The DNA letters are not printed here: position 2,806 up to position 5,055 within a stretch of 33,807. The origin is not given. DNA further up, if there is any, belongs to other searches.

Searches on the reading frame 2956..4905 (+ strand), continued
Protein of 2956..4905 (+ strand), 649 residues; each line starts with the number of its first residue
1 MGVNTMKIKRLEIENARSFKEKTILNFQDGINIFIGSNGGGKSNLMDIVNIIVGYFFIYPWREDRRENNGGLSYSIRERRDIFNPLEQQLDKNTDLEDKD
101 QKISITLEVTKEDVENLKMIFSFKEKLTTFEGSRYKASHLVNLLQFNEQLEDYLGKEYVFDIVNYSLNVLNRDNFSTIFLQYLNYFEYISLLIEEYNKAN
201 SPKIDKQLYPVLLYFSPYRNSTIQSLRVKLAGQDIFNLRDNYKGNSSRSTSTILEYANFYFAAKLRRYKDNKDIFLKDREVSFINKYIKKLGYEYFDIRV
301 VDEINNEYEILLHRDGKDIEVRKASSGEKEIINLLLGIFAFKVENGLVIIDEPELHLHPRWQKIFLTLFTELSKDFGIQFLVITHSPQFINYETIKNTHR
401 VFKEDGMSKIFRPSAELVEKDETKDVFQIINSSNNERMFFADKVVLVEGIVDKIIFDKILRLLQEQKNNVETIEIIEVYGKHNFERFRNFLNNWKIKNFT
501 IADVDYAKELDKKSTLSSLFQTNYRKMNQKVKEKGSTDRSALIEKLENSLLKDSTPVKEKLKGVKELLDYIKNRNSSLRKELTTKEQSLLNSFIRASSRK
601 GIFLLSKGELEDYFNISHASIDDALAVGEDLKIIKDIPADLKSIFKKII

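Call 105: search_protein_families(library=ncbifam, proteins=[window:2956-4905:+], max_evalue=0.01)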
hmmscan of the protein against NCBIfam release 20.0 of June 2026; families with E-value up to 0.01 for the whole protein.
window:2956-4905:+ (649 aa): 17 families
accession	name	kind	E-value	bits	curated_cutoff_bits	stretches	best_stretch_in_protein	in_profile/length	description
NF041760.1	PtuA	equivalog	1.3e-21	77.1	500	2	263-416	283-447/524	retron Ec78 anti-phage system effector ATPase PtuA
NF038234.1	retron_eff_Eco8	equivalog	8.1e-14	51.2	250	2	331-542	259-474/679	retron Eco8 family effector endonuclease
NF003034.1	PRK03918.1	equivalog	1.3e-09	36.6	700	1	6-56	1-48/878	DNA double-strand break repair ATPase Rad50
NF047739.1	antiphage_MADS3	equivalog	1.1e-08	34.6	420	2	8-52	2-44/427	methylation-associated defense system AAA family ATPase MAD3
TIGR04435.1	restrict_AAA_1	hypoth_equivalog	1.3e-08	34.1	300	1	307-405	381-484/568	restriction system-associated AAA family ATPase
TIGR02169.1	SMC_prok_A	equivalog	1.2e-07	29.8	729.4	1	8-54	2-48/1165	chromosome segregation protein SMC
TIGR00611.2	recf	equivalog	4.9e-06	25.9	172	1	8-50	1-42/339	DNA replication/repair protein RecF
NF002572.0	PRK02224.1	equivalog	2.2e-05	23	1087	1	6-48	1-42/888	DNA double-strand break repair ATPase Rad50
TIGR02168.1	SMC_prok_B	equivalog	8.9e-05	20.4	567.35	1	8-50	2-44/1181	chromosome segregation protein SMC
TIGR02211.1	LolD_lipo_ex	equivalog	0.00014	21.5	307.75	1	344-391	159-206/221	lipoprotein-releasing ABC transporter ATP-binding protein LolD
TIGR04521.1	ECF_ATPase_2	equivalog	0.00015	20.9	330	1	324-420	145-242/279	energy-coupling factor transporter ATPase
NF010171.0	PRK13652.1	equivalog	0.00092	18.4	476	0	322-406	136-221/277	cobalt transporter ATP-binding subunit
TIGR02769.1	nickel_nikE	equivalog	0.0018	17.8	332.55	1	340-389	164-213/265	nickel import ATP-binding protein NikE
NF010155.0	PRK13634.1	equivalog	0.0026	17.1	413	0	343-419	162-242/290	energy-coupling factor ABC transporter ATP-binding protein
TIGR04520.1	ECF_ATPase_1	equivalog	0.0059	16.1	315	0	316-418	129-231/269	energy-coupling factor transporter ATPase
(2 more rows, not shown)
